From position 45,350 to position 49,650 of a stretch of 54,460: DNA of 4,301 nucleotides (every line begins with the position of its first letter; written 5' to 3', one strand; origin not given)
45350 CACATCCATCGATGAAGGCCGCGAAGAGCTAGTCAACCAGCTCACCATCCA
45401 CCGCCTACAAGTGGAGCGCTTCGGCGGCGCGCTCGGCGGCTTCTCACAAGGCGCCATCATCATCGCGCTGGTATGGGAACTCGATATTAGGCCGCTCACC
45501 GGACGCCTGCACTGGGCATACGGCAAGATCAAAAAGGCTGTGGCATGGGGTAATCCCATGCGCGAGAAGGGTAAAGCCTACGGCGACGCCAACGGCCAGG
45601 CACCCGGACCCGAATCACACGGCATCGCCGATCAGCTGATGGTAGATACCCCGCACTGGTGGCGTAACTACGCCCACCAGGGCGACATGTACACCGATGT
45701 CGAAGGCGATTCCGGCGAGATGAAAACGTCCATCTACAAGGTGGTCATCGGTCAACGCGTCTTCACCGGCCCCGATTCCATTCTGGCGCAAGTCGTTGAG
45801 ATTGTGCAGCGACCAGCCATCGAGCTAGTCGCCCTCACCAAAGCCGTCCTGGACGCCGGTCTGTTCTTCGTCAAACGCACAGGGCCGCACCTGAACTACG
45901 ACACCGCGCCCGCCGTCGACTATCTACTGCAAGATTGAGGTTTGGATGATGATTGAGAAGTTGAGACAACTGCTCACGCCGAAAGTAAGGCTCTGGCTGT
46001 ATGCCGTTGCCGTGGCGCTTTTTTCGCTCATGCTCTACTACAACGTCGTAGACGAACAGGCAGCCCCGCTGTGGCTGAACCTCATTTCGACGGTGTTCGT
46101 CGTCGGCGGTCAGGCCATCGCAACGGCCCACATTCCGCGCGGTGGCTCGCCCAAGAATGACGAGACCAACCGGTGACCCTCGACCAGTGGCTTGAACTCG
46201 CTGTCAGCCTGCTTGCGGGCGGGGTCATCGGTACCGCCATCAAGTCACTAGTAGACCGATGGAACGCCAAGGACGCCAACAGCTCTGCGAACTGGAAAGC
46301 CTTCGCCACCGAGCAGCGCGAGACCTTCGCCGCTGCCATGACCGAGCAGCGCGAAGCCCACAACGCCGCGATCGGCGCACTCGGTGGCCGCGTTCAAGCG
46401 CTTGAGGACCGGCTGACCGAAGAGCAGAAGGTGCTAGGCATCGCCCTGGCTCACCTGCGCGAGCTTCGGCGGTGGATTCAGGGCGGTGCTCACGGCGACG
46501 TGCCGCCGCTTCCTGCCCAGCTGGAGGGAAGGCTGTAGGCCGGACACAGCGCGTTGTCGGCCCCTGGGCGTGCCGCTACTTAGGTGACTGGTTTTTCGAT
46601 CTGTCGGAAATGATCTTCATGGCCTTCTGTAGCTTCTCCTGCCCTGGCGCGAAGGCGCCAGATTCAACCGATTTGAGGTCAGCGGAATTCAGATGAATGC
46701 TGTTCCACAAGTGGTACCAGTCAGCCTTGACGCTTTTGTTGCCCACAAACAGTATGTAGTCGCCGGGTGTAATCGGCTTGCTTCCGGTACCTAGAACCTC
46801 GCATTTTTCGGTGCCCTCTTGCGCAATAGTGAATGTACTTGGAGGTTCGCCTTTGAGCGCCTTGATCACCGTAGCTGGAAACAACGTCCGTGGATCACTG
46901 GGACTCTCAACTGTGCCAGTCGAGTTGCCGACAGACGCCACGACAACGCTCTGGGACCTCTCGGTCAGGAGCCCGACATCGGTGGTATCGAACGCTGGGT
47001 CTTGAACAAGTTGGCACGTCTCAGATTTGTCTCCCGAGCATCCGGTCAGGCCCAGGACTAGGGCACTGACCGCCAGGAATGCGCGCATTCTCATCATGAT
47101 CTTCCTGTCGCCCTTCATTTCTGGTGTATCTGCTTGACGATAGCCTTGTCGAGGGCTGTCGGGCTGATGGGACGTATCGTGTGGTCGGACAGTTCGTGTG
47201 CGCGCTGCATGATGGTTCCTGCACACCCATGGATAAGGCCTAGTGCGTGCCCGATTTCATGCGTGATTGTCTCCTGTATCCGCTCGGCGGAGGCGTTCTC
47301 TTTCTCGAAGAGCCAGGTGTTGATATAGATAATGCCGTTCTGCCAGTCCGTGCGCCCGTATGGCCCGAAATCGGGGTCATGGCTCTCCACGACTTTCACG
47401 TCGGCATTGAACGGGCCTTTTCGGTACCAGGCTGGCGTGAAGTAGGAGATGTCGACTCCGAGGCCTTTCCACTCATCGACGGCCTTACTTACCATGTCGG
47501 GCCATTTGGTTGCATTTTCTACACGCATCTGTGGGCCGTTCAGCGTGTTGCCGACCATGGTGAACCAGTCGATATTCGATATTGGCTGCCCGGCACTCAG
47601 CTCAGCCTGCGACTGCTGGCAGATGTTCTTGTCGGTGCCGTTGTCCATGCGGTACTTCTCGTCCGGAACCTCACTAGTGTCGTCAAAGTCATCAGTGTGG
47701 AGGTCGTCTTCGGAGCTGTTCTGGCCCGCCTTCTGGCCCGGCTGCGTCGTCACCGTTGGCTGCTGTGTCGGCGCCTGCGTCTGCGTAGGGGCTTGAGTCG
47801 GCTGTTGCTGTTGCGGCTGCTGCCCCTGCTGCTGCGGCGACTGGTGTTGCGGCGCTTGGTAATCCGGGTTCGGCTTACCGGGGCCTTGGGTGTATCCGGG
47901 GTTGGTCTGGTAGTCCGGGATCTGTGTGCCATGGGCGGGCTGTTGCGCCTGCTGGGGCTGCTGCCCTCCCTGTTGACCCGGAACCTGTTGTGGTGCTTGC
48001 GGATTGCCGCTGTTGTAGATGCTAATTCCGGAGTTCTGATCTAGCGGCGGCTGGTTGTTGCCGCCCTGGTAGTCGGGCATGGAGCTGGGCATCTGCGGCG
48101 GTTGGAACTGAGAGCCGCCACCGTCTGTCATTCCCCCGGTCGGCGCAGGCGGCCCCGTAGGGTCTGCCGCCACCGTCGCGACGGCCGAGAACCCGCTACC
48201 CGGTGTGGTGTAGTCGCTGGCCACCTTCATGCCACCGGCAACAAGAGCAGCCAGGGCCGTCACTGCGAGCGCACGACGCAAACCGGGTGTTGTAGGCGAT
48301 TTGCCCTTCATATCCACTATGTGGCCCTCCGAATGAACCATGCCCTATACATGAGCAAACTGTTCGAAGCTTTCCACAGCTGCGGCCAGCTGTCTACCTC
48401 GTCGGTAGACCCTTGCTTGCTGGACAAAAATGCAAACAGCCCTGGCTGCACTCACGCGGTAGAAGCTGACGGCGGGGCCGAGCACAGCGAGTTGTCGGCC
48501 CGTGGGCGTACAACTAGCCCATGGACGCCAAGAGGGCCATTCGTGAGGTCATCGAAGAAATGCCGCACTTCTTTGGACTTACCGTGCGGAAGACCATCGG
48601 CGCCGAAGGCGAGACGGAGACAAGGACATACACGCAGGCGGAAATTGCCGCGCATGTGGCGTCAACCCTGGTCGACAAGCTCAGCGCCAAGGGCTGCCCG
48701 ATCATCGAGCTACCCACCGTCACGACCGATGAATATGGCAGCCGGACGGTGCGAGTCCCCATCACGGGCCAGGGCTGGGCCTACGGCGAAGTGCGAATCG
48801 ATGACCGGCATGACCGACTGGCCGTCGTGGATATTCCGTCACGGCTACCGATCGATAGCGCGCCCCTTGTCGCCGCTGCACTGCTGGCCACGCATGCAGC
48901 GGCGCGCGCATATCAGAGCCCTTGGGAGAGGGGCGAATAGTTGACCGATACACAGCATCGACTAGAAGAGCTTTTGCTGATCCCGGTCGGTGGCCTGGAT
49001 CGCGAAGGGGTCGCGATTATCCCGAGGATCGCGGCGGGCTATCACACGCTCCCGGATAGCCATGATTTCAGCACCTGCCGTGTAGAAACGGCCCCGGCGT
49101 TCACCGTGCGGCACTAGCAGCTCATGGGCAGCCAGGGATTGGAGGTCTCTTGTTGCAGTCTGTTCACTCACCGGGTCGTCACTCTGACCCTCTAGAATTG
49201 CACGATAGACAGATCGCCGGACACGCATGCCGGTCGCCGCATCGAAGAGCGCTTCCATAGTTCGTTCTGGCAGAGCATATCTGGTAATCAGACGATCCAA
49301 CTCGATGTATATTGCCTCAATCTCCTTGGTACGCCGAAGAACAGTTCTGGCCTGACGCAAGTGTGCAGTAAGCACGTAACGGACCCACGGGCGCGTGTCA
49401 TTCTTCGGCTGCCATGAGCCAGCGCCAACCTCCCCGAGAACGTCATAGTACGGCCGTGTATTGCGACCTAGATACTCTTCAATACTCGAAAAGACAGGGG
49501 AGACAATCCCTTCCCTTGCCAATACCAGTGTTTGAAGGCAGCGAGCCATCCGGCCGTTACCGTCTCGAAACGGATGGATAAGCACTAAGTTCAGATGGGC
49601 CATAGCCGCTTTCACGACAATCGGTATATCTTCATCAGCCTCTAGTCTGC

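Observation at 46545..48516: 34-bp direct repeats flank a lipoprotein plus secreted metzincin cassette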

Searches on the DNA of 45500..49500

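Call 72: search_rna_families(source=window, start=45500, end=49500, threshold=evalue, max_evalue=1)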
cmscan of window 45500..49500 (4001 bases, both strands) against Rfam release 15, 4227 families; matches with E-value up to 1: 0.
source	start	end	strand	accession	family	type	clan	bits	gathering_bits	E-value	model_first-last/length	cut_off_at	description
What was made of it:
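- Tried and rejected: Known RNA families in 45500-49500: none at E <= 1 (call 72).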

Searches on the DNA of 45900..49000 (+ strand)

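Call 5: search_dna_similar(query=window:45900-49000:+, collection=phages, mode=near, max_rows=30)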
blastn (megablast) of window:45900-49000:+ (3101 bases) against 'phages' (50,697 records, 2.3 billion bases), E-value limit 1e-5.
Records with a match: 7; places in all: 7; records where one place covers at least 80% of the query: 0.
Best place of each record, by identity: 90-95% 1; 80-90% 6.
By first word of the organism name: Mycobacterium 7.
By host as written in the record: Mycobacterium abscessus GD05 1; Mycobacterium abscessus GD40 1; Mycobacterium abscessus GD17 1; GD35 1; Mycobacterium abscessus GD25 1; Mycobacterium abscessus GD39 1; Mycobacterium abscessus GD57 1.
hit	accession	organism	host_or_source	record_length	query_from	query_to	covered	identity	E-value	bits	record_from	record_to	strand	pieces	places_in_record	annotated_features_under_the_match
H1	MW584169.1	Mycobacterium phage prophiGD05-1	Mycobacterium abscessus GD05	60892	1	3027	36%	93.7%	0e+0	1682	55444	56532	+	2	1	89: hypothetical protein | 88: hypothetical protein | 87: holin | 86: lysin B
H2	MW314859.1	Mycobacterium phage phiGD17-1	Mycobacterium abscessus GD40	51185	1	3041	37%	86.5%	0e+0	1239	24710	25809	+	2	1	33: hypothetical protein | 32: hypothetical protein | 31: membrane protein | 30: lysin B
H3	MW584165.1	Mycobacterium phage prophiGD17-1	Mycobacterium abscessus GD17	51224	1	3041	37%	86.5%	0e+0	1239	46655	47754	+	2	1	83: hypothetical protein | 82: hypothetical protein | 81: holin | 80: lysin B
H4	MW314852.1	Mycobacterium phage phiGD57-1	GD35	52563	1876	2301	14%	83.2%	8e-104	385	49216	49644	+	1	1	65: hypothetical protein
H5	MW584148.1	Mycobacterium phage prophiGD25-1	Mycobacterium abscessus GD25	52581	1876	2301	14%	83.2%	8e-104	385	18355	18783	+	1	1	31: hypothetical protein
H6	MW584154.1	Mycobacterium phage prophiGD39-2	Mycobacterium abscessus GD39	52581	1876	2301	14%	83.2%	8e-104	385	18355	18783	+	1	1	31: membrane protein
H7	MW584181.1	Mycobacterium phage prophi57-1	Mycobacterium abscessus GD57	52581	1876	2301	14%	83.2%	8e-104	385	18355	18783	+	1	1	31: hypothetical protein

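Call 7: get_annotated_region(hit=H1, flank=3000)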
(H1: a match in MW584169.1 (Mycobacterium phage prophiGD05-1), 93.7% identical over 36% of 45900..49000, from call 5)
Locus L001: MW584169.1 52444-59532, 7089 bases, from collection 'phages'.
description: Mycobacterium phage prophiGD05-1, complete genome.
organism: Mycobacterium phage prophiGD05-1 (NCBI taxid 2813231)
taxonomy: Viruses; Duplodnaviria; Heunggongvirae; Uroviricota; Caudoviricetes
host: Mycobacterium abscessus GD05; source: -; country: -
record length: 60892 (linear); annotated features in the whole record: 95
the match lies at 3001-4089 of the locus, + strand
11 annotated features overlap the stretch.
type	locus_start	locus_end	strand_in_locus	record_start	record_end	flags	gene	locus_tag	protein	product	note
CDS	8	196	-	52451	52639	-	83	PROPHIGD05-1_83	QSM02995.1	transposase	transposase, C terminus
CDS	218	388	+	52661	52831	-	84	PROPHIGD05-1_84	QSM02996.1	hypothetical protein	-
CDS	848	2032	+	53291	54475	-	85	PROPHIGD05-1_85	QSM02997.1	lysin A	-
CDS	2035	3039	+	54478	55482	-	86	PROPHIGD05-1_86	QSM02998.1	lysin B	-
CDS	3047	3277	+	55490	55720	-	87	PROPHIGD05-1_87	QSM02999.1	holin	-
CDS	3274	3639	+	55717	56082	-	88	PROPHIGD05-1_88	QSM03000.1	hypothetical protein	-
CDS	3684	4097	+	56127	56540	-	89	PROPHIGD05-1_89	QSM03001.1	hypothetical protein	-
CDS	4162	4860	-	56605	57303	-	90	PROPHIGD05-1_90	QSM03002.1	hypothetical protein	-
CDS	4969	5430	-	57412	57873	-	91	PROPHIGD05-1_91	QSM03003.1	polymorphic toxin immunity protein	-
CDS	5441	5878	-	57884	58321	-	92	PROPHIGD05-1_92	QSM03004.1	hypothetical protein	-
CDS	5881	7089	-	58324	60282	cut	93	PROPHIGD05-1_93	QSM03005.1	polymorphic toxin protein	polymorphic toxin protein with endonuclease_NS_2 domain and WXG motid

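Call 8: get_annotated_region(hit=H2, flank=3000)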
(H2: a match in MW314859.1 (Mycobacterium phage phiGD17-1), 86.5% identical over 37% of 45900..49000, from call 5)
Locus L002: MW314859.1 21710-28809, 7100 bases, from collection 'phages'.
description: Mycobacterium phage phiGD17-1, complete genome.
organism: Mycobacterium phage phiGD17-1 (NCBI taxid 2794950)
taxonomy: Viruses; Duplodnaviria; Heunggongvirae; Uroviricota; Caudoviricetes
host: Mycobacterium abscessus GD40; source: -; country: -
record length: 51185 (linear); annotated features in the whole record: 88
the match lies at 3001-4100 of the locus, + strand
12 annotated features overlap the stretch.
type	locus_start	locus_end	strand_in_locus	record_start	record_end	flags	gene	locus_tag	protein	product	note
CDS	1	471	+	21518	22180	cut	27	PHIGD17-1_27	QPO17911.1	minor tail protein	-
CDS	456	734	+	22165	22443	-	28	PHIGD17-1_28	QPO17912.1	hypothetical protein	-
CDS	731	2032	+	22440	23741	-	29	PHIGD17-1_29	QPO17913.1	lysin A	-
CDS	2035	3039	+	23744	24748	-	30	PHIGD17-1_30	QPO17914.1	lysin B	-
CDS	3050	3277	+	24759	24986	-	31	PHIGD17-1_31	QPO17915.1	membrane protein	-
CDS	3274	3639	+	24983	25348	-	32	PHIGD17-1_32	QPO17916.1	hypothetical protein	-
CDS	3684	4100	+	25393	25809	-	33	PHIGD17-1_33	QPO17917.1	hypothetical protein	-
CDS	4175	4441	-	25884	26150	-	34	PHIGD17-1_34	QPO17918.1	membrane protein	-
CDS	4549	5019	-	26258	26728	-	35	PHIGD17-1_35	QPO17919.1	polymorphic toxin immunity protein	-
CDS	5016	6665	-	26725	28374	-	36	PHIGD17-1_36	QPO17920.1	WXG100 domain protein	-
CDS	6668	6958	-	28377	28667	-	37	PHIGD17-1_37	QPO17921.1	ESX complex protein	-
CDS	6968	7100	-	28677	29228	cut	38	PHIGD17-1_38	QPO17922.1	ESX complex protein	-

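Call 9: get_annotated_region(hit=H4, flank=3000)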
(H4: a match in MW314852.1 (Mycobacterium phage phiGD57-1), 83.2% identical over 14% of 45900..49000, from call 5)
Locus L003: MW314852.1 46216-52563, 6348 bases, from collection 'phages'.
description: Mycobacterium phage phiGD57-1, complete genome.
organism: Mycobacterium phage phiGD57-1 (NCBI taxid 2794957)
taxonomy: Viruses; Duplodnaviria; Heunggongvirae; Uroviricota; Caudoviricetes
host: GD35; source: -; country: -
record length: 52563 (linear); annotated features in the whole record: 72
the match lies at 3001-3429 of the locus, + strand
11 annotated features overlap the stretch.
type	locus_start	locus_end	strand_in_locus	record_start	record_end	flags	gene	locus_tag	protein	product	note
CDS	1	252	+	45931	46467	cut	62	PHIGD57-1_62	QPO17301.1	hypothetical protein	-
CDS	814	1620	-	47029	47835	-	63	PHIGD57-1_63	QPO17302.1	helix-turn-helix DNA binding domain protein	-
CDS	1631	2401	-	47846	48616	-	64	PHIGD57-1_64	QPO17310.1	hypothetical protein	-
CDS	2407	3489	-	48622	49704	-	65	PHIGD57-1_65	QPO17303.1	hypothetical protein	-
CDS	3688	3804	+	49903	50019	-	66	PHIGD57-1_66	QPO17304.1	hypothetical protein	-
CDS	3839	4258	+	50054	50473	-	67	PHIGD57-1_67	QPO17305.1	hypothetical protein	-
CDS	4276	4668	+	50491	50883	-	68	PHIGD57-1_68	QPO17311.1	hypothetical protein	-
CDS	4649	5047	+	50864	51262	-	69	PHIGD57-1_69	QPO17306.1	hypothetical protein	-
CDS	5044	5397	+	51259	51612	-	70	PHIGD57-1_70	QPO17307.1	hypothetical protein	-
CDS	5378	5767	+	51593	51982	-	71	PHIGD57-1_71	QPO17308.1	HNH endonuclease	-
CDS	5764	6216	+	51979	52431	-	72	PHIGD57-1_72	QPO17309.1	polynucleotide kinase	-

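Call 49: search_dna_similar(query=window:48290-48530:+, collection=phages, mode=distant, max_rows=30, max_evalue=0.01)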
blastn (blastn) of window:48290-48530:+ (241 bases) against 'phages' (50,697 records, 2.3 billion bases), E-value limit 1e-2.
Records with a match: 3; places in all: 3; records where one place covers at least 80% of the query: 0.
Best place of each record, by identity: 90-95% 2; 80-90% 1.
By first word of the organism name: Mycobacterium 3.
By host as written in the record: Mycobacterium abscessus GD40 1; Mycobacterium abscessus GD17 1; Mycobacterium abscessus GD05 1.
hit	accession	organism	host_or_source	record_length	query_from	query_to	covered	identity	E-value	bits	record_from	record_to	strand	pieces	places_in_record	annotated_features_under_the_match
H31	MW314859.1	Mycobacterium phage phiGD17-1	Mycobacterium abscessus GD40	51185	187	241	23%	90.9%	3e-12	78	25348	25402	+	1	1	33: hypothetical protein | 32: hypothetical protein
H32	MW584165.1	Mycobacterium phage prophiGD17-1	Mycobacterium abscessus GD17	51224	187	241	23%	90.9%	3e-12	78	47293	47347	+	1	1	83: hypothetical protein | 82: hypothetical protein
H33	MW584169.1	Mycobacterium phage prophiGD05-1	Mycobacterium abscessus GD05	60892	187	241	23%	83.9%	4e-5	55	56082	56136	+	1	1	89: hypothetical protein | 88: hypothetical protein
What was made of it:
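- Tried and rejected: The 134-nt upstream region matches nothing except the repeat itself (call 49).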

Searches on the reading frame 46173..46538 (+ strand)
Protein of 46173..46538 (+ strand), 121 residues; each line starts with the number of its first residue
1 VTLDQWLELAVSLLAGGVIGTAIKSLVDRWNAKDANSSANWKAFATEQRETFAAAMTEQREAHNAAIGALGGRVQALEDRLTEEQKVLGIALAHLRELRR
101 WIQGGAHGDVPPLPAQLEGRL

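Call 13: search_protein_families(library=pfam, proteins=[window:46173-46538:+], max_evalue=0.01)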
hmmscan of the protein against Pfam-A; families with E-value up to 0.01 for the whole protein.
window:46173-46538:+ (121 aa): 0 families

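Call 82: search_protein_families(library=phrogs, proteins=[window:46173-46538:+], max_evalue=0.001)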
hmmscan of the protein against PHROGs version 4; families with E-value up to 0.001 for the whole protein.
window:46173-46538:+ (121 aa): 3 families
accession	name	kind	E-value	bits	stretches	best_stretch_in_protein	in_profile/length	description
phrog_1397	-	unknown function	1.2e-10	42.7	1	5-117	2-114/116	-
phrog_24256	-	unknown function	5.8e-06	27.3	1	32-100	35-99/118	-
phrog_3413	-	unknown function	0.00011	23.5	1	38-118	31-103/106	-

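Call 84: find_encoding_contigs(protein=window:46173-46538:+, flank=4000, max_places=10)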
Protein window:46173-46538:+ (121 aa): 21 contigs read that carry it; 5 places shown.
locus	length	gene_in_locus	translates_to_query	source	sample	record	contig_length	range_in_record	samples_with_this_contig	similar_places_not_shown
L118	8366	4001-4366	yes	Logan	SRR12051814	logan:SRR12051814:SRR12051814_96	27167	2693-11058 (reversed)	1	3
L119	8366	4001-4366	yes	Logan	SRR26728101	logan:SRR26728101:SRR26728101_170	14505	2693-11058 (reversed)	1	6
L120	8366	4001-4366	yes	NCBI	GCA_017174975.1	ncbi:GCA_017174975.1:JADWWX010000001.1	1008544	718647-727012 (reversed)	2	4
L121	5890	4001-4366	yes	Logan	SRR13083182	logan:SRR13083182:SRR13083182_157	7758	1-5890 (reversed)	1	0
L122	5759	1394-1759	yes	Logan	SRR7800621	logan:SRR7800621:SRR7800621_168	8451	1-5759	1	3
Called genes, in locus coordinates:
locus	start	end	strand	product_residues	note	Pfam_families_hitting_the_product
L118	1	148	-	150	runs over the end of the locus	PF13392:HNH_3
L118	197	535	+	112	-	PF24243:Phage_tail_C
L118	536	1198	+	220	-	-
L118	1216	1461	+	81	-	-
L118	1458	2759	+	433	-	PF01510:Amidase_2, PF27131:Rv3766_C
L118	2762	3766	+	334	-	-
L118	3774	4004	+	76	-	PF23809:Phage_holin_9 (weak)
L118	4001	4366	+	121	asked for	-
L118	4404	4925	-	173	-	-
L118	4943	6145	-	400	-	-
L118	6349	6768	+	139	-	-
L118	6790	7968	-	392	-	PF02661:Fic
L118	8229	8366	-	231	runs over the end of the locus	PF10708:DUF2510, PF11611:DUF4352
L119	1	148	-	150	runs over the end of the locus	PF13392:HNH_3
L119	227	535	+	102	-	PF24243:Phage_tail_C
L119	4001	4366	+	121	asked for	-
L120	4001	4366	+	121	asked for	-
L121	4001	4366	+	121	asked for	-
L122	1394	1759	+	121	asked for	-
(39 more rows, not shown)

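Call 86: find_related_loci(query=window:46173-46538:+, collection=viral_contigs, flank=3500)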
Query window:46173-46538:+ (121 aa) in viral_contigs; peptide patterns used: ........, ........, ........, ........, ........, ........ (x = any residue, [..] = any of these).
27 stretches matched a pattern; 17 encode a relative of the query (tblastn E <= 1e-3); 17 distinct loci.
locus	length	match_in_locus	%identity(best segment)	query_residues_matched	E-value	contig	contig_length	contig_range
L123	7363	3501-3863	98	1-121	5e-76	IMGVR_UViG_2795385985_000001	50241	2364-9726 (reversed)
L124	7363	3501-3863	98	1-121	5e-76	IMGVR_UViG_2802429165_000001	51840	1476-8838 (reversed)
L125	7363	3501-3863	98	1-121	5e-76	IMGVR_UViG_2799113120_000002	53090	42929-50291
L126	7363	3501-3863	98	1-121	5e-76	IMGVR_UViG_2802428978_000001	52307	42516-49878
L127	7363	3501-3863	98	1-121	5e-76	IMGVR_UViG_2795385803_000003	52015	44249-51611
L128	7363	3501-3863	97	1-121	2e-75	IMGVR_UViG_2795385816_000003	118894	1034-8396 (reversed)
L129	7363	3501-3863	98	1-121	2e-75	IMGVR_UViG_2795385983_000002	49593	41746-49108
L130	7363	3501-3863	98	1-121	2e-75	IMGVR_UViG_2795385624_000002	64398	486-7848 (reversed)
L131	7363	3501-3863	98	1-121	2e-75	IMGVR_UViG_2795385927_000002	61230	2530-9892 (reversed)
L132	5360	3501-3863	97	1-121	7e-75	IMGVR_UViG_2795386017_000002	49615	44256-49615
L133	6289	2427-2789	97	1-121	9e-75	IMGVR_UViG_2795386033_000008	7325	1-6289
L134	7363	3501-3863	97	1-121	8e-75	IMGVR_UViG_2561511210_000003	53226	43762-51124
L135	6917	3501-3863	97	1-121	9e-75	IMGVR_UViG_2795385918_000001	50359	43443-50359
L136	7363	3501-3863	95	1-121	6e-72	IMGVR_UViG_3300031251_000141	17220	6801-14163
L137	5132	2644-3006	95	1-121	5e-72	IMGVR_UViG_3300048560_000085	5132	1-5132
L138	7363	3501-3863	92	1-121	9e-70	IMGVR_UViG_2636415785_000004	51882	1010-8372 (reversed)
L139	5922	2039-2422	69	1-121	9e-51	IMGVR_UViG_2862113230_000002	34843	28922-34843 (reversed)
